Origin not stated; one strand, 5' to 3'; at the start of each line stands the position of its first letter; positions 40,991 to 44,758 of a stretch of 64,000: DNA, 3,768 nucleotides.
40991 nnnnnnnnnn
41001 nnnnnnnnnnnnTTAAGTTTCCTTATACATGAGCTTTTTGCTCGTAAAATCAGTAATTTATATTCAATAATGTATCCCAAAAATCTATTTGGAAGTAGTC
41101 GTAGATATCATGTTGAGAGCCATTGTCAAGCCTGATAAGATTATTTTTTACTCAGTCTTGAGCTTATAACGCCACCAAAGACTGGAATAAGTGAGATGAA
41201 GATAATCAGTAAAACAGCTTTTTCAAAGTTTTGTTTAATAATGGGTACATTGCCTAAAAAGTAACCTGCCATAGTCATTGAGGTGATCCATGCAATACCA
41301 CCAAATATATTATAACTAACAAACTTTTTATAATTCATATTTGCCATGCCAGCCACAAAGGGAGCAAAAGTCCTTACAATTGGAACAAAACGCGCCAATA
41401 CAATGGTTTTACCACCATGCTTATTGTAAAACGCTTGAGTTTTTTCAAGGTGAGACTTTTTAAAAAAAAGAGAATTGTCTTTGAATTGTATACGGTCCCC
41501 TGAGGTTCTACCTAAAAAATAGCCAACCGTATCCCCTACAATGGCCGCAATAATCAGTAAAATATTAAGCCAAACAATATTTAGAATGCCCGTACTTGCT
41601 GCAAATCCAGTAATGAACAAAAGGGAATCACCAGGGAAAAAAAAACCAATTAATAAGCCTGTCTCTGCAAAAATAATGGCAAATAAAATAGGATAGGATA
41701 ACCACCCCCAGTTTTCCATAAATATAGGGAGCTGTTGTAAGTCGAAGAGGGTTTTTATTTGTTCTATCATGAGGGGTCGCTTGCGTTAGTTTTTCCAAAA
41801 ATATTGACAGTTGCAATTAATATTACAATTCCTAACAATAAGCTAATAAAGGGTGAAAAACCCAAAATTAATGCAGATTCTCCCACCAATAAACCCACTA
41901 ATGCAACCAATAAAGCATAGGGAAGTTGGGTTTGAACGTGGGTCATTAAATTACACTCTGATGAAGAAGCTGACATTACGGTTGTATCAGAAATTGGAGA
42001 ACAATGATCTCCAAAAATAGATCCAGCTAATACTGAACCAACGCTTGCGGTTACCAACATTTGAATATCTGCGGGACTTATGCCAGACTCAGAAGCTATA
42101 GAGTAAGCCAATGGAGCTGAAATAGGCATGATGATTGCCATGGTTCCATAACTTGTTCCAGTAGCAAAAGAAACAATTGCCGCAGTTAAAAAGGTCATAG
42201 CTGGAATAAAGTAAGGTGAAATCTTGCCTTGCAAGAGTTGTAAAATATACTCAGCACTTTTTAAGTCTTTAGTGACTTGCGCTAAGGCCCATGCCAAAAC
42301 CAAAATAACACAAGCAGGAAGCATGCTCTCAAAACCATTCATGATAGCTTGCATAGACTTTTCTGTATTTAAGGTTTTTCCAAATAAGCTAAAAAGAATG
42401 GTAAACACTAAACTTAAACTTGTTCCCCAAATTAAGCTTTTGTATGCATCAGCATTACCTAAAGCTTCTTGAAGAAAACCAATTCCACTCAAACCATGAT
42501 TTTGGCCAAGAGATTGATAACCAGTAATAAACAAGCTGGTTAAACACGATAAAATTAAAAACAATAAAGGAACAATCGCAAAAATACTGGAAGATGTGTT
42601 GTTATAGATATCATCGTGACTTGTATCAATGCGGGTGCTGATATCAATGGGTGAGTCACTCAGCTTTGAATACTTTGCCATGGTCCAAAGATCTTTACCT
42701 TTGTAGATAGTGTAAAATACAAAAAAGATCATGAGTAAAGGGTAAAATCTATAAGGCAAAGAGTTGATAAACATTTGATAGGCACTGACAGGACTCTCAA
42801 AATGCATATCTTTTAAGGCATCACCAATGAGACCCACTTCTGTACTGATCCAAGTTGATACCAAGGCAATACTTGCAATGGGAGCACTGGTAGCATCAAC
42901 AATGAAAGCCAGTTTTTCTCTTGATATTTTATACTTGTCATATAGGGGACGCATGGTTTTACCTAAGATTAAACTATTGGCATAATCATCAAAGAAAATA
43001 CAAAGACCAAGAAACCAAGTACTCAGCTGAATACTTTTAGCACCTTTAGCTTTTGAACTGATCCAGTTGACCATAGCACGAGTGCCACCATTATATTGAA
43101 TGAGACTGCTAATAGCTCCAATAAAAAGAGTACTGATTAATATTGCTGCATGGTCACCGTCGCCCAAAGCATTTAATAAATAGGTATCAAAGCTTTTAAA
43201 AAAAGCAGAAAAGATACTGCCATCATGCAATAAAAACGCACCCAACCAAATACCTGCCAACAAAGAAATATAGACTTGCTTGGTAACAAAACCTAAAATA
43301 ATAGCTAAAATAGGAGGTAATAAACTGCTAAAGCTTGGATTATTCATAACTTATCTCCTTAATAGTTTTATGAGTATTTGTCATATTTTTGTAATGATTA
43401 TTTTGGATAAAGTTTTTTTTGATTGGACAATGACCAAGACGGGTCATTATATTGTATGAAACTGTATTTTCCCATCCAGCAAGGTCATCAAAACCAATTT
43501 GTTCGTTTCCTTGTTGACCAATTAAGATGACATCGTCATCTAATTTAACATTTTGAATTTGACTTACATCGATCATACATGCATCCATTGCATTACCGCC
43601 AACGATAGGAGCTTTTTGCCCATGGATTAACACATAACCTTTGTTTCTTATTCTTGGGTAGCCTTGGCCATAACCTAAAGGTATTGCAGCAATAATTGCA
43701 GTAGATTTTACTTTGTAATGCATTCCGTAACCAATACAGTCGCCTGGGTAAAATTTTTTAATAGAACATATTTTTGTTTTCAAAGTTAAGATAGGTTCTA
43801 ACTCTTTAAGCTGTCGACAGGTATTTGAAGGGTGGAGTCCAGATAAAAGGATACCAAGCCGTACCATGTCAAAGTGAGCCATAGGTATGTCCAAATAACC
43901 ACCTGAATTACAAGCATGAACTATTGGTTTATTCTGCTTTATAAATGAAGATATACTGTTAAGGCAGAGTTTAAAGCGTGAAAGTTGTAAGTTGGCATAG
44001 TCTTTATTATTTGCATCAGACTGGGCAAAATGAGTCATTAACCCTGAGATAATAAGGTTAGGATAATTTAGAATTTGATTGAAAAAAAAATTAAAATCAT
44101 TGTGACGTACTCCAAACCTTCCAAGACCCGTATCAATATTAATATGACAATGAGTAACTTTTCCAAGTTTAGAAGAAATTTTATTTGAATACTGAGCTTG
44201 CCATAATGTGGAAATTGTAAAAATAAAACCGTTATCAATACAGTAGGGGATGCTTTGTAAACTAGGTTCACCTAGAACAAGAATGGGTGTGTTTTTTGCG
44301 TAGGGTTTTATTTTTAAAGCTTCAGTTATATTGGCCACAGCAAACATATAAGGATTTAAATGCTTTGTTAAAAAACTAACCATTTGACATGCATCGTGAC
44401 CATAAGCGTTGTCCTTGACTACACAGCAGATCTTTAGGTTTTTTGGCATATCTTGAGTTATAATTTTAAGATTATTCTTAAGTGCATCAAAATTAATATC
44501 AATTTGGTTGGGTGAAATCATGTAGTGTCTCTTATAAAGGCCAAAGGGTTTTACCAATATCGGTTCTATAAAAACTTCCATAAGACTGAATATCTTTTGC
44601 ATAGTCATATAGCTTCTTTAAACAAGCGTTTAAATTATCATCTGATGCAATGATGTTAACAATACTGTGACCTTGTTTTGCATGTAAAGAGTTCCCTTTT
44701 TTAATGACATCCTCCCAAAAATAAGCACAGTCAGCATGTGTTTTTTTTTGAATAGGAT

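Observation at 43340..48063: Compact operon: AAK-like kinase + PurD-like ATP-grasp + alanine-racemase-like + NhaC-family/DedA membrane proteins, divergent from a DUF482 FemAB-like acyltransferase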

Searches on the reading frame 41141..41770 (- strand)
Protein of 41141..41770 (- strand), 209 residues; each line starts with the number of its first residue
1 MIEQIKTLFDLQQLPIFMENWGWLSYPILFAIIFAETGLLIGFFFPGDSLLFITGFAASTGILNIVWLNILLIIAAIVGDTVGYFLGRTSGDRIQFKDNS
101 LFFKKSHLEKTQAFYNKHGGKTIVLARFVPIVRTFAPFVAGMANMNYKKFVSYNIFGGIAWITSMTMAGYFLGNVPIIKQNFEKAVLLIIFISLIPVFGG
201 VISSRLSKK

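Call 3: search_protein_families(library=pfam, proteins=[window:41141-41770:-], max_evalue=0.01)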
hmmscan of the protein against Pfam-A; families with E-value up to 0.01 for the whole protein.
window:41141-41770:- (209 aa): 1 family
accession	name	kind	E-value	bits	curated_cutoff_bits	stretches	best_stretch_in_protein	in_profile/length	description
PF09335.16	VTT_dom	-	1.2e-20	74.6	33.9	1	45-170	1-122/123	VTT domain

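Call 4: search_protein_families(library=ncbifam, proteins=[window:41141-41770:-], max_evalue=0.01)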
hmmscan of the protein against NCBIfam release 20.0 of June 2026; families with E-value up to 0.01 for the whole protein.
window:41141-41770:- (209 aa): 3 families
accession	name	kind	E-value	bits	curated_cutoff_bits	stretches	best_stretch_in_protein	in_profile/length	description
NF008102.0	PRK10847.1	equivalog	2.7e-62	210.4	236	1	18-202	22-208/219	DedA family protein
NF052604.1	UndecprPTUtpABac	equivalog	1.2e-15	58.1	250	1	38-195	23-181/198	undecaprenyl phosphate transporter UptA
NF052605.1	UndecprPTUptAStph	equivalog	3.5e-10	40.2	300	1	16-175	7-165/197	undecaprenyl phosphate transporter UptA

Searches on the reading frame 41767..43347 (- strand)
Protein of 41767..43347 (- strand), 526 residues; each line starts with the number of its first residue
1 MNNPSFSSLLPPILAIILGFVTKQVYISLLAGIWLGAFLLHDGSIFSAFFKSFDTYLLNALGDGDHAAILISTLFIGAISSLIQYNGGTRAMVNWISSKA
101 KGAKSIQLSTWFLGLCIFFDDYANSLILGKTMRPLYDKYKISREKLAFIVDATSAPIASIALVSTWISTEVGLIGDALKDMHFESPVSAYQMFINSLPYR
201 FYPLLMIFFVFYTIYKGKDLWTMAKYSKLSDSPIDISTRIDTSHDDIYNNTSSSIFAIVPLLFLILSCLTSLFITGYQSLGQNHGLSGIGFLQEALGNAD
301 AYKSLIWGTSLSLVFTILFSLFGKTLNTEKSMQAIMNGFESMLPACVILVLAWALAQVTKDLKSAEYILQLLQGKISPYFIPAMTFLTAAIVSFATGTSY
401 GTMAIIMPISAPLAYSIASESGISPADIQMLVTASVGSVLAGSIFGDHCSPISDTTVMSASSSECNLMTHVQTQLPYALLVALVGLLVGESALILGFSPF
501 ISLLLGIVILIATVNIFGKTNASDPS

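Call 3: search_protein_families(library=pfam, proteins=[window:41767-43347:-], max_evalue=0.01)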
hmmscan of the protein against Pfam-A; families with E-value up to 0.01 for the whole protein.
window:41767-43347:- (526 aa): 2 families
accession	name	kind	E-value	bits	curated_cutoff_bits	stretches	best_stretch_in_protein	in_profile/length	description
PF03553.21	Na_H_antiporter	-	3.8e-52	177.9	23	2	160-486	4-298/303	Na+/H+ antiporter family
PF03606.21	DcuC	-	3.4e-06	26.3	23.1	1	241-426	237-400/461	C4-dicarboxylate anaerobic carrier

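Call 4: search_protein_families(library=ncbifam, proteins=[window:41767-43347:-], max_evalue=0.01)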
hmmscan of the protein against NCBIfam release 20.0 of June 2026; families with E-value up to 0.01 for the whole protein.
window:41767-43347:- (526 aa): 3 families
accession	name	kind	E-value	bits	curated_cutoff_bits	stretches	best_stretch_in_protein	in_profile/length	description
NF000013.1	tet_NaH_anti_35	exception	1.8e-42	145.9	750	1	161-519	5-360/369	tetracycline efflux Na+/H+ antiporter family transporter Tet(35)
TIGR00931.1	antiport_nhaC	equivalog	1.9e-13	50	370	1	315-478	37-195/454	Na+/H+ antiporter NhaC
NF052307.1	ArgOrthExpArcD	equivalog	3.3e-10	39.4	650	1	299-485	43-214/469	arginine/ornithine antiporter ArcD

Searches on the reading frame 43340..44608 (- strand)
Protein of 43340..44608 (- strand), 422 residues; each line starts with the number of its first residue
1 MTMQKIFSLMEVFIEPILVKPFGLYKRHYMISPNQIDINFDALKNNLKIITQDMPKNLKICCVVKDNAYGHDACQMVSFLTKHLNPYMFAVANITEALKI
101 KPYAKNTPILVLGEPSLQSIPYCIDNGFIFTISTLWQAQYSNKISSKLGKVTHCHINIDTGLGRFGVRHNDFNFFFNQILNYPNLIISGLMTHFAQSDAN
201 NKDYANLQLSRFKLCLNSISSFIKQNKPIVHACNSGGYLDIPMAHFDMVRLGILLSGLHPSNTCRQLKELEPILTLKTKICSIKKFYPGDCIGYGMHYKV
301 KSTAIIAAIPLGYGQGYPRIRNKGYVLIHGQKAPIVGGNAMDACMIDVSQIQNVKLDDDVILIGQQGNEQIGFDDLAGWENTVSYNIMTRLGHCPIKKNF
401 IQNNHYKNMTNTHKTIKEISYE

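Call 3: search_protein_families(library=pfam, proteins=[window:43340-44608:-], max_evalue=0.01)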
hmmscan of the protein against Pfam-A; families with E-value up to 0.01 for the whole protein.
window:43340-44608:- (422 aa): 2 families
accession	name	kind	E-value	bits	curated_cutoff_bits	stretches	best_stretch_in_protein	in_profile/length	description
PF01168.26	Ala_racemase_N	-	4.4e-52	177.4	24.1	1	38-260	1-220/220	Alanine racemase, N-terminal domain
PF00842.27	Ala_racemase_C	-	2.8e-34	117.9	25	1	274-393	2-121/127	Alanine racemase, C-terminal domain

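Call 4: search_protein_families(library=ncbifam, proteins=[window:43340-44608:-], max_evalue=0.01)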
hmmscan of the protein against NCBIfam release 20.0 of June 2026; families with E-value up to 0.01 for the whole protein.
window:43340-44608:- (422 aa): 9 families
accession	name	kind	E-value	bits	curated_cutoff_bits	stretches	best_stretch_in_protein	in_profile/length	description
TIGR00492.1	alr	equivalog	2.1e-88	296.7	168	1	34-393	3-361/369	alanine racemase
NF033131.1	vanT-G-Cterm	exception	3.6e-76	256.4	460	1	36-393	5-362/368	serine racemase VanT catalytic subunit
NF008897.0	PRK11930.1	equivalog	1.1e-75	255.2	804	1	34-402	460-821/822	bifunctional UDP-N-acetylmuramoyl-tripeptide:D-alanyl-D-alanine ligase/alanine racemase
NF009879.0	PRK13340.1-4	subfamily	1.6e-50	172.1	434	1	35-377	43-382/406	alanine racemase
NF033132.1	vanT-CELN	equivalog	2e-46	158.7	900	1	36-393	342-691/697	membrane-bound serine racemase VanT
NF000791.0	PRK00053.2-2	equivalog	2.7e-45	155.1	218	1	35-391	3-331/340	alanine racemase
NF002970.2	PRK03646.1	exception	9.4e-45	153.2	600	1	31-391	2-347/356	catabolic alanine racemase DadX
NF000792.0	PRK00053.2-3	equivalog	7e-39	134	384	1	35-394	5-353/360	alanine racemase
NF033133.1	vanT-L-cat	exception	4.6e-38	131.4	750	1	40-357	14-330/366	serine racemase VanT-L catalytic subunit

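Call 71: search_solved_structures(query=window:43340-44521:-, max_evalue=1e-20, show_alignments=1)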
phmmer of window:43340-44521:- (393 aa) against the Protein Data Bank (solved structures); distinct sequences matched with E-value up to 1e-20: 49.
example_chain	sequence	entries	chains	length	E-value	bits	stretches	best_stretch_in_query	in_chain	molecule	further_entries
4y2w_A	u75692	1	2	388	7.1e-63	216.4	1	2-364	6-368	Alanine racemase 1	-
5irp_A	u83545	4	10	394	1.1e-54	189.5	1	7-364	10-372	Alanine racemase 2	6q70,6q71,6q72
8zpe_A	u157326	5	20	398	1.1e-54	189.4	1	7-364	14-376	Alanine racemase 2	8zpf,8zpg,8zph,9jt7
4lus_A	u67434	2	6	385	8.1e-54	186.6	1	4-377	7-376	Alanine racemase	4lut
4luy_A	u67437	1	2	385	1.1e-53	186.1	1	4-377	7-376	Alanine racemase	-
1epv_A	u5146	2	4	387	1.3e-52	182.6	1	8-364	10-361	ALANINE RACEMASE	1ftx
1bd0_A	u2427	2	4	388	1.3e-52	182.6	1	8-364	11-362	ALANINE RACEMASE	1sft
1l6f_A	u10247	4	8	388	1.3e-52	182.6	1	8-364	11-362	alanine racemase | PROTEIN (ALANINE RACEMASE)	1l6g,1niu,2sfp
13ld_A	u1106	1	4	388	3.4e-52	181.3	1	8-364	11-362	Alanine racemase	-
3ha1_A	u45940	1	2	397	3.9e-52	181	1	7-382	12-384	Alanine racemase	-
1xqk_A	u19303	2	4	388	4.6e-52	180.8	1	8-364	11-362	Alanine racemase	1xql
2vd8_A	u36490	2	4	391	5.8e-52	180.5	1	7-377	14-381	ALANINE RACEMASE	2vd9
3s46_A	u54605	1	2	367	8e-50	173.4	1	4-362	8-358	Alanine racemase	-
4ecl_A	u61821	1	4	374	1.6e-48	169.2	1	7-364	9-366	Serine racemase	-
5yyc_A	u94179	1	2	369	4.5e-48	167.7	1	8-332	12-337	Alanine racemase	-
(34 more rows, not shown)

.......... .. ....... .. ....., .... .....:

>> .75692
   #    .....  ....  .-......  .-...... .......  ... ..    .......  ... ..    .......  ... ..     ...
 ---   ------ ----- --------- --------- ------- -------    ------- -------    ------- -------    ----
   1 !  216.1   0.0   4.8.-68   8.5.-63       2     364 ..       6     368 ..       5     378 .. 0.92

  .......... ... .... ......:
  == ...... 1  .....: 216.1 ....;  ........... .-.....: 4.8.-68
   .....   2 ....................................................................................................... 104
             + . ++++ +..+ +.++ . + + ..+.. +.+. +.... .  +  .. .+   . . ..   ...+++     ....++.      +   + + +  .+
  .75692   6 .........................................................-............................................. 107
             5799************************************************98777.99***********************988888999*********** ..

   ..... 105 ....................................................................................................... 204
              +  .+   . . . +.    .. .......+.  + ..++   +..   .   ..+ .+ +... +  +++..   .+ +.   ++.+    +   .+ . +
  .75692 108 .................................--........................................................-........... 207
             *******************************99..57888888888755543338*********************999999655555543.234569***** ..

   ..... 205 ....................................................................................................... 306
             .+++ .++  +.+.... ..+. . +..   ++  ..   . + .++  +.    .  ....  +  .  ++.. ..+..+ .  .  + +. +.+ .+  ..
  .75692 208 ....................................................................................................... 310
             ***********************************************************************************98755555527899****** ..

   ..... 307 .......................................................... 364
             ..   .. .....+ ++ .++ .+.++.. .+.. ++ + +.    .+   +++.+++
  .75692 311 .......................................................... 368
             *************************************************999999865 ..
